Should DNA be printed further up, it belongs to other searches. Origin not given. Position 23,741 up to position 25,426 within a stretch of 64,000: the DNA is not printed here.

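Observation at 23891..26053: NO-stress module: three-domain NirK divergent from an NsrR-like Rrf2 regulator, with an AT-rich palindromic element in the shared control region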

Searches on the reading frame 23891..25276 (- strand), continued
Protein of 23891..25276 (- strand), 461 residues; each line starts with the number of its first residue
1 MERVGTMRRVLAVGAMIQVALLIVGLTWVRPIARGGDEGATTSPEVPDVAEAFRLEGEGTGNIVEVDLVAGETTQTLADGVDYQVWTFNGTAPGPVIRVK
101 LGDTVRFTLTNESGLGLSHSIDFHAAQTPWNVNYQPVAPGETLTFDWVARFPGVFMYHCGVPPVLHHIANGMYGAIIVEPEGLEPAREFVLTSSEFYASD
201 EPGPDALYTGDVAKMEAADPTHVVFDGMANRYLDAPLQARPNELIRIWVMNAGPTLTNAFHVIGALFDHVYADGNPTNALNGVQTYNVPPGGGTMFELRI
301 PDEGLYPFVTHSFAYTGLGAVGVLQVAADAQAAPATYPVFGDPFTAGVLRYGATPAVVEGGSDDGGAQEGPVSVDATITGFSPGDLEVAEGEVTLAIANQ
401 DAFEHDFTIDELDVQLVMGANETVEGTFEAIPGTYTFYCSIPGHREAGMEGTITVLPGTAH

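Call 14: find_encoding_contigs(protein=P0184, flank=6000, max_places=2)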
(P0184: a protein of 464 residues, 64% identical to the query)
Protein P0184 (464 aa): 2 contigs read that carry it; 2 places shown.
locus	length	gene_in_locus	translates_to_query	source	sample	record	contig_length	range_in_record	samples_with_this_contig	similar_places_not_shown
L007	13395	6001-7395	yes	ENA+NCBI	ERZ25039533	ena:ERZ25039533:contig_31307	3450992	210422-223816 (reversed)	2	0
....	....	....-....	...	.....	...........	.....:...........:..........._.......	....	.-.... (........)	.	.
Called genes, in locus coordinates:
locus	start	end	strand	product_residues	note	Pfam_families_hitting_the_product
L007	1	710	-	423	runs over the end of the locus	PF02403:Seryl_tRNA_N, PF00587:tRNA-synt_2b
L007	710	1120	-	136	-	PF04519:Bactofilin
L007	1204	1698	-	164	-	PF14584:DUF4446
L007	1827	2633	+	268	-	PF01969:Ni_insertion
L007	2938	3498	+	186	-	PF17248:DUF5317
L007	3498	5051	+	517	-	PF00512:HisKA, PF02518:HATPase_c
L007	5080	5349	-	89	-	-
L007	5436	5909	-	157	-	PF02082:Rrf2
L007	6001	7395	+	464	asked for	PF07731:Cu-oxidase_2 (faint), PF07732:Cu-oxidase_3, PF13473:Cupredoxin_1, PF00127:Copper-bind (weak)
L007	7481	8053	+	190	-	-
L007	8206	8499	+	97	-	-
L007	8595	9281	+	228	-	PF12401:FhaA_N, PF16697:Yop-YscD_cpl, PF00498:FHA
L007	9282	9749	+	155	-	PF16697:Yop-YscD_cpl, PF00498:FHA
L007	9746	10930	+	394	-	PF00481:PP2C, PF13672:PP2C_2, PF07228:SpoIIE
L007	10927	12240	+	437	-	PF01098:FTSW_RODA_SPOVE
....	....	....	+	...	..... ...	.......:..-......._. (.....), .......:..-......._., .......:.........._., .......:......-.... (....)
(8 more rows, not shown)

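Call 59: predict_structure(alignment_id=A3)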
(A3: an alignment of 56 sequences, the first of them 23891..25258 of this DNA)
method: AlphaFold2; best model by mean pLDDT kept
length: 455 residues; sequences in the alignment: 56
mean_pLDDT: 88.1   pTM: 0.69
mean pLDDT of the five models: 88.1, 87.5, 86.3, 85.7, 85.4
residues with pLDDT >= 90: 326; 70-90: 84; 50-70: 15; < 50: 30
segments of 3 or more residues with pLDDT < 50: 28-43, 353-362, 453-455
pLDDT, mean of each block of 10 residues (from residue 1): 82 88 52 43 64 91 95 91 95 95 95 86 80 95 93 92 95 93 96 93 94 92 84 98 90 92 95 94 94 98 88 92 95 96 87 42 78 94 93 96 98 96 96 97 95 54
secondary structure, 60 per line:
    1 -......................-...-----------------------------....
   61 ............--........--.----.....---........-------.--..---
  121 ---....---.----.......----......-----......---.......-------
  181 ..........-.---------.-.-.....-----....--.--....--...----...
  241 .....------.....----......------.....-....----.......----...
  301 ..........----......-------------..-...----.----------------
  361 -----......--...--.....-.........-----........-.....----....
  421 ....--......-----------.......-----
elements in order: H2-23 E57-72 E75-82 E90-94 E98-105 H124-127 E136-142 E147-152 H158-163 E167-173 E181-190 H206-210 E216-219 H225-228 E231-233 E238-245 E252-256 E261-266 E273-277 E279-282 E287-293 E298-304 H305-310 E315-320 E366-371 E374-376 E379-383 E385-393 E399-403 E408-412 E417-424 E427-432 E444-450

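Call 63: fold_search(model_id=the predicted structure, library=pdb)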
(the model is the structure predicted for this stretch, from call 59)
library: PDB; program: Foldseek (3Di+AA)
matches with E <= 10: 1668; with E <= 0.001: 701
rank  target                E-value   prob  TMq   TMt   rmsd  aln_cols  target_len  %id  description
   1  6hbe_A                3.1e-36  1.00  0.54  0.58  17.7       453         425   30  Cu-containing nitrite reductase (NirK) from Thermus scotoductus SA-01 (released 2019-01-23)
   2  6hbe_C                1.3e-35  1.00  0.54  0.58  18.8       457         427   30  Cu-containing nitrite reductase (NirK) from Thermus scotoductus SA-01 (released 2019-01-23)
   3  6the                  1.8e-31  1.00  0.56  0.83   3.3       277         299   40  Crystal structure of core domain of four-domain heme-cupredoxin-Cu nitrite reductase from Bradyrhizobium sp. ORS 375 (released 2020-04-22)
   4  9cck_A                5.7e-31  1.00  0.54  0.60  22.1       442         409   24  Multi-copper oxidase with a C-terminal cupredoxin domain from Nitrosopumilus maritimus (released 2025-02-05)
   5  4kns_A                9.0e-31  1.00  0.56  0.88   2.4       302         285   37  Reduced crystal structure of the Nitrosomonas europaea copper nitrite reductase at pH 6.5 (released 2013-07-24)
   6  5ue6_D                5.5e-30  1.00  0.55  0.80   2.9       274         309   40  Structure of nitrite reductase AniA from Neisseria gonorrhoeae, space group I4122 (released 2017-02-01)
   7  5ue6_F                8.1e-30  1.00  0.55  0.80   3.5       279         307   39  Structure of nitrite reductase AniA from Neisseria gonorrhoeae, space group I4122 (released 2017-02-01)
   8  5ue6_B                1.3e-29  1.00  0.55  0.80   3.5       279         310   39  Structure of nitrite reductase AniA from Neisseria gonorrhoeae, space group I4122 (released 2017-02-01)
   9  5tb7_B                3.0e-29  1.00  0.55  0.79   7.8       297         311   37  Structure of nitrite reductase AniA from Neisseria gonorrhoeae, space group P212121 (released 2017-02-01)
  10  3x1e                  3.9e-29  1.00  0.55  0.83   3.7       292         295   38  Structure of copper-containing nitrite reductase from Geobacillus thermodenitrificans without chloride (released 2015-11-18)
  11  5ue6_A                4.4e-29  1.00  0.54  0.78   3.6       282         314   38  Structure of nitrite reductase AniA from Neisseria gonorrhoeae, space group I4122 (released 2017-02-01)
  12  2zoo_A                4.7e-29  1.00  0.55  0.57   4.5       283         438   38  Crystal structure of nitrite reductase from Pseudoalteromonas haloplanktis TAC125 (released 2009-06-09)
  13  9fuh                  4.9e-29  1.00  0.55  0.55   5.1       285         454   36  CRYSTAL STRUCTURE OF REDUCED WILD TYPE THREE-DOMAIN HEME-CU NITRITE REDUCTASE FROM RALSTONIA PICKETTII (released 2025-07-09)
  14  3zbm                  5.2e-29  1.00  0.55  0.55   4.6       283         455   36  Structure of M92A variant of three-domain heme-Cu nitrite reductase from Ralstonia pickettii (released 2013-04-03)
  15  5tb7_A                5.2e-29  1.00  0.54  0.78   7.6       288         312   38  Structure of nitrite reductase AniA from Neisseria gonorrhoeae, space group P212121 (released 2017-02-01)
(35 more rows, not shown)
